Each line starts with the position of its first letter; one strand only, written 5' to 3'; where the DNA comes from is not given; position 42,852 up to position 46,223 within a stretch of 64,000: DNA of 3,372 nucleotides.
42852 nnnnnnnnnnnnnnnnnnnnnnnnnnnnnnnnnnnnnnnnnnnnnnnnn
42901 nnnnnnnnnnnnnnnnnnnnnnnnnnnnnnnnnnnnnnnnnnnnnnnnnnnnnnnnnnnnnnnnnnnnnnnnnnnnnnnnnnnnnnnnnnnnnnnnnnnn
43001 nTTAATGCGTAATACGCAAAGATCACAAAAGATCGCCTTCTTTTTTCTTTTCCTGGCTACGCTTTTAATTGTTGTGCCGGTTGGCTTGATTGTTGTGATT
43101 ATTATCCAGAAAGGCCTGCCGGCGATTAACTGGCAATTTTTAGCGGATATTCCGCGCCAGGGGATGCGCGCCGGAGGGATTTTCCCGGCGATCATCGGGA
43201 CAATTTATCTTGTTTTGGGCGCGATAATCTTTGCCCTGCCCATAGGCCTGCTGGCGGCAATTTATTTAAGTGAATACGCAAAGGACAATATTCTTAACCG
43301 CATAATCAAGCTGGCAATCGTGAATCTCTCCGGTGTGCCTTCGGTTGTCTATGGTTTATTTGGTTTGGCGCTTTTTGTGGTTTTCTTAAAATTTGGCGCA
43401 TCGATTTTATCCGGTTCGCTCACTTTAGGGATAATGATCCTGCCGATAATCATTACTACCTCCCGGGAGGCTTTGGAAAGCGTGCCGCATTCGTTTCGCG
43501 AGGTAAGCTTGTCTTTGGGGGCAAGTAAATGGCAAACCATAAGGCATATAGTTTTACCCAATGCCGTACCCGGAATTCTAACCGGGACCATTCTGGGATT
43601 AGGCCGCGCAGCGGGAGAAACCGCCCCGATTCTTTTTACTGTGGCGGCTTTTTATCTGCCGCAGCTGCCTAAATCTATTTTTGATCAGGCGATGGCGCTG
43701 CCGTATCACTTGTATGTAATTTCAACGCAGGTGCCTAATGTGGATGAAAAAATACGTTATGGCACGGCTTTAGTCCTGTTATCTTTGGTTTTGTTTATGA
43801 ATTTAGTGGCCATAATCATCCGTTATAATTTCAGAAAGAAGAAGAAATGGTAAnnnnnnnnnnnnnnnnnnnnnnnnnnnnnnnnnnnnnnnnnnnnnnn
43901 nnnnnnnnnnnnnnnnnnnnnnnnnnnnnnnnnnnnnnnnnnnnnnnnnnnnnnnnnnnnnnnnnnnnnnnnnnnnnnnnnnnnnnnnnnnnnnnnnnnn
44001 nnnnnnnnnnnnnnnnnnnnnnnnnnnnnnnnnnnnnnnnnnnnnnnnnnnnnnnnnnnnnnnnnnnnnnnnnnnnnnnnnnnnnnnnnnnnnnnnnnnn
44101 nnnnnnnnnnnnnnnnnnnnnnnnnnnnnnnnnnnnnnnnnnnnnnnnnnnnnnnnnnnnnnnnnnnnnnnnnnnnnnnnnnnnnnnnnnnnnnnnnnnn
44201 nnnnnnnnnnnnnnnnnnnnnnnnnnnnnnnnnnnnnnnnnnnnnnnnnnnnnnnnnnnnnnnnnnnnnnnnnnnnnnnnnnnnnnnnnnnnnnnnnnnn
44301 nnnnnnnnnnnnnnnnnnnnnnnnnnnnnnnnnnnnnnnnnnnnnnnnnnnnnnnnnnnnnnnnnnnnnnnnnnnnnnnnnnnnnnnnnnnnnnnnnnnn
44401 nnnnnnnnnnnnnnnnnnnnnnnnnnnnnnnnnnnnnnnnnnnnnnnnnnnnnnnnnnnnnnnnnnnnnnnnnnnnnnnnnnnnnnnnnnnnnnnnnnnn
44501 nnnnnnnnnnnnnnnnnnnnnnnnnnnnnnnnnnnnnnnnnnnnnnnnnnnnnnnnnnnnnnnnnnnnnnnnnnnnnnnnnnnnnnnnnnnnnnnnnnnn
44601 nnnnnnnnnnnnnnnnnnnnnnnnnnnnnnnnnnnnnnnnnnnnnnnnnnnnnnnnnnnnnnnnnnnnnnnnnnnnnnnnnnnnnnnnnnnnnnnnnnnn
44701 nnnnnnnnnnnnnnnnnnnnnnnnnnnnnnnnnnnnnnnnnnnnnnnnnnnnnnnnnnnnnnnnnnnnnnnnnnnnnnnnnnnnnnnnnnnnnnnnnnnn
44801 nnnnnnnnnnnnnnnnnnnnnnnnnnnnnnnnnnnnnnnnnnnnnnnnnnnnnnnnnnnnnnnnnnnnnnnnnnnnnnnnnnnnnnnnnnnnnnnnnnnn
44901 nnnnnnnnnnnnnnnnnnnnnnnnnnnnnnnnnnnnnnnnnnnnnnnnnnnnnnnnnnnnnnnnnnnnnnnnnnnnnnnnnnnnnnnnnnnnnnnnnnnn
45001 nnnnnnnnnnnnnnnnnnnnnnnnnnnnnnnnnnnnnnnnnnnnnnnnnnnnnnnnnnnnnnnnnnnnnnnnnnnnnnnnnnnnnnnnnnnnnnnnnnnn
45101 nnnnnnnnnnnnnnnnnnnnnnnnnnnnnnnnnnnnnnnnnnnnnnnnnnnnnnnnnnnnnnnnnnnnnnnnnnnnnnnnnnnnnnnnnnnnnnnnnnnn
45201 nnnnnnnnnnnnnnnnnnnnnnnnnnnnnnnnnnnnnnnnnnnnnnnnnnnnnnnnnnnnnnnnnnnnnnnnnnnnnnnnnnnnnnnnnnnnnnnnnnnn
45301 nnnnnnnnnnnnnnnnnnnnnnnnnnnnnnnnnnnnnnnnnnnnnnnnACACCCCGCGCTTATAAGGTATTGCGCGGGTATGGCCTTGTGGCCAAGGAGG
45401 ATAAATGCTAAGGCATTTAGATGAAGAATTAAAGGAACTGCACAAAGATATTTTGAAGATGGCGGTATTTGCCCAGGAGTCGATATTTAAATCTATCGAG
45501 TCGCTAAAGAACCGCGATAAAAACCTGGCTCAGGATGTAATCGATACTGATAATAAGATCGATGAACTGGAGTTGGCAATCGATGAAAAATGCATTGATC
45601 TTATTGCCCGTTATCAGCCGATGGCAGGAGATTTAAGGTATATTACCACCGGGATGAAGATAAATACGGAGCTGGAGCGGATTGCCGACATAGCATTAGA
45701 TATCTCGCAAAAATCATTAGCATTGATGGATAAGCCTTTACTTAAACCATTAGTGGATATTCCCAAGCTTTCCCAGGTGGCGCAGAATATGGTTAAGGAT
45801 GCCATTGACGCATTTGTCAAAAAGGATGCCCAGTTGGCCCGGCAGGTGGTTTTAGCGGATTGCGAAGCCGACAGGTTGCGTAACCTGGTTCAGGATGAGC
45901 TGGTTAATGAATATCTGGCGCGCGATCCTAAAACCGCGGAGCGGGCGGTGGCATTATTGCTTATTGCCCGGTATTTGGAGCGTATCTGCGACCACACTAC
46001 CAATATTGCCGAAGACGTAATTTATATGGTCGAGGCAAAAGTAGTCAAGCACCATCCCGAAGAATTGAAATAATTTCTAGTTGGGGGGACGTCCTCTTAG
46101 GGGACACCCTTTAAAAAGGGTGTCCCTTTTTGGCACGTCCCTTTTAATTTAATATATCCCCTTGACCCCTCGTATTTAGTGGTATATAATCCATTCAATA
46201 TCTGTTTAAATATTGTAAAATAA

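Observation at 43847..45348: Second Pst transporter has two PstB genes with complementary degeneracy, predicting one consensus and one dead ATP site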

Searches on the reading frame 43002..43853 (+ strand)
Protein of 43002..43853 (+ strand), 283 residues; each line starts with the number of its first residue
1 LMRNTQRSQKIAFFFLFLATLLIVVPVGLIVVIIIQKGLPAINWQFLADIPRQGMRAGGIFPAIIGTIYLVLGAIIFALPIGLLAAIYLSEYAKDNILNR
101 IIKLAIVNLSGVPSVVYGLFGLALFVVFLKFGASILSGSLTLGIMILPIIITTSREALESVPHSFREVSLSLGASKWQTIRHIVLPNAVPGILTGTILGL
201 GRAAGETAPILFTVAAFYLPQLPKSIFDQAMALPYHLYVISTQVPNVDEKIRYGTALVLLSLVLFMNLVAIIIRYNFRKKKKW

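Call 4: search_protein_families(library=ncbifam, proteins=[window:43002-43853:+])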
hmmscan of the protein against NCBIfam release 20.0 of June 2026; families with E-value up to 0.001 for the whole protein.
window:43002-43853:+ (283 aa): 28 families (the best 25 are shown)
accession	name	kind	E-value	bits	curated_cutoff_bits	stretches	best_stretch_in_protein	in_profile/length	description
TIGR00974.1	3a0107s02c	equivalog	3.6e-90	301.8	193.45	1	10-278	2-271/272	phosphate ABC transporter permease PstA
TIGR02138.1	phosphate_pstC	equivalog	4.2e-50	170.4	196.45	1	11-273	3-291/296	phosphate ABC transporter permease subunit PstC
NF008430.0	PRK11268.1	equivalog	1.5e-37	129.3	439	1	6-280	24-293/295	phosphate ABC transporter permease PstA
NF008435.0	PRK11275.1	equivalog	2.4e-22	79.4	502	2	131-266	166-296/319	phosphate ABC transporter permease PstC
NF006939.0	PRK09421.1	equivalog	1.9e-13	50.3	262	1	67-274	15-217/230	molybdate ABC transporter permease subunit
TIGR01581.1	Mo_ABC_porter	hypoth_equivalog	1.3e-10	41.1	210.3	1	71-215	34-183/225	ABC transporter permease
TIGR02141.1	modB_ABC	equivalog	3e-10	40.1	182.6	1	73-214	9-159/208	molybdate ABC transporter permease subunit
TIGR03255.1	PhnV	equivalog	5.4e-10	39.4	358.7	1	59-209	63-215/270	2-aminoethylphosphonate ABC transport system, membrane component PhnV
TIGR01097.1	PhnE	equivalog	7.4e-10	38.7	216.7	1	34-198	31-190/252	phosphonate ABC transporter, permease protein PhnE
NF008208.0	PRK10971.1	equivalog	1.3e-09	37.9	415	1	76-213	72-218/277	sulfate/thiosulfate ABC transporter permease CysT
TIGR02139.1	permease_CysT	equivalog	1.5e-09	37.8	246.1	1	118-214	115-211/265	sulfate ABC transporter permease subunit CysT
TIGR00969.1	3a0106s02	subfamily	3.7e-09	36.5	240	1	12-215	20-223/272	sulfate ABC transporter permease subunit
NF007047.0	PRK09500.1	equivalog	4.2e-09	36.4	326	1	10-200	5-193/257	spermidine/putrescine ABC transporter permease PotC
NF043074.1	MMSYN1_0196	equivalog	6.1e-09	35.6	350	1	6-204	8-207/277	spermidine/putrescine ABC transporter permease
NF040839.1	tungstate_WtpB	equivalog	1.5e-08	34.6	340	1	14-228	5-216/251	tungstate ABC transporter permease WtpB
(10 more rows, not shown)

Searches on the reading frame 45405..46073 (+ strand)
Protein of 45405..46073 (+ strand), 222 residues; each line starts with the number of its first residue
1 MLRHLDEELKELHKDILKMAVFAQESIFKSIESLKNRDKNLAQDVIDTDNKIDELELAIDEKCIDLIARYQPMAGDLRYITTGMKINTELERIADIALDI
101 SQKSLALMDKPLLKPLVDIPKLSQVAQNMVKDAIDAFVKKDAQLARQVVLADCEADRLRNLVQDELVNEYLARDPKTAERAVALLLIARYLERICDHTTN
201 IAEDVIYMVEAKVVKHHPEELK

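Call 4: search_protein_families(library=ncbifam, proteins=[window:45405-46073:+])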
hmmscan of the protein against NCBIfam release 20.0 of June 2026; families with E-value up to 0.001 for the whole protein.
window:45405-46073:+ (222 aa): 2 families
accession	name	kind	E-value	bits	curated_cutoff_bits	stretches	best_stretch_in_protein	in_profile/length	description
TIGR02135.1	phoU_full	equivalog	1e-59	201.7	130.25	1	4-213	2-211/212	phosphate signaling complex protein PhoU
NF008332.0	PRK11115.1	equivalog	7.3e-40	137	342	1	5-218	14-226/239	phosphate signaling complex protein PhoU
